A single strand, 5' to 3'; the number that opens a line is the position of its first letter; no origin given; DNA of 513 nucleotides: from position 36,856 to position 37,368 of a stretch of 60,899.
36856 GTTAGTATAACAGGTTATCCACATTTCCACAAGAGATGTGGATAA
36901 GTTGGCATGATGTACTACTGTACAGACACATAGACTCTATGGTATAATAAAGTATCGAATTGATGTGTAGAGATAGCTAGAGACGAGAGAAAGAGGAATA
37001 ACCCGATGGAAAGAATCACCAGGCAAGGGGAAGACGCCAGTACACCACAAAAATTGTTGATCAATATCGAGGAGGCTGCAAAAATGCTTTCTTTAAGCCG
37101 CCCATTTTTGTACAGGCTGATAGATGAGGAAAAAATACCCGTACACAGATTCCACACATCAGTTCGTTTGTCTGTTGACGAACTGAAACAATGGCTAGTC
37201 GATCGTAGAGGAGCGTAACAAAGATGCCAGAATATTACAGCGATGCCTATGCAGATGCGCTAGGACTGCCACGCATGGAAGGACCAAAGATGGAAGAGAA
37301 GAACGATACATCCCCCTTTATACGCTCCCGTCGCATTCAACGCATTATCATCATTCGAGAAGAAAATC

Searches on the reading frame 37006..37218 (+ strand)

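Call 48: search_protein_families(library=phrogs, proteins=[window:37006-37218:+], max_evalue=1)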
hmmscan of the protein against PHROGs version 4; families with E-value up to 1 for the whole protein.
window:37006-37218:+ (70 aa): 11 families
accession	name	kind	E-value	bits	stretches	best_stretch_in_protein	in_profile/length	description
phrog_66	-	integration and excision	8.5e-08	33.3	1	11-68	86-144/412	excisionase and transcriptional regulator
phrog_12527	-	integration and excision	3.9e-07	31.2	1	18-66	29-77/130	excisionase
phrog_25262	-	unknown function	4e-06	27.8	1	3-68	19-85/106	-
phrog_7338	-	unknown function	0.0005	21.3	1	4-65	19-78/87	-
phrog_15534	-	DNA, RNA and nucleotide metabolism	0.0015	20.1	1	11-64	36-88/93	HTH DNA binding protein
phrog_1877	-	DNA, RNA and nucleotide metabolism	0.0037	18.1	1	17-62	59-104/129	DNA binding protein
phrog_57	-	head and packaging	0.057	14.2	1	13-68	7-63/199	terminase small subunit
phrog_668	-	DNA, RNA and nucleotide metabolism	0.097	13.3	1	13-65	58-111/181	HTH DNA binding protein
phrog_2790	-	integration and excision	0.16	13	1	12-48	22-58/100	excisionase and transcriptional regulator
phrog_2907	-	integration and excision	0.27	12.7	1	18-51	6-39/117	excisionase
phrog_16476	-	unknown function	0.35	11.3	1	14-56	172-211/235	-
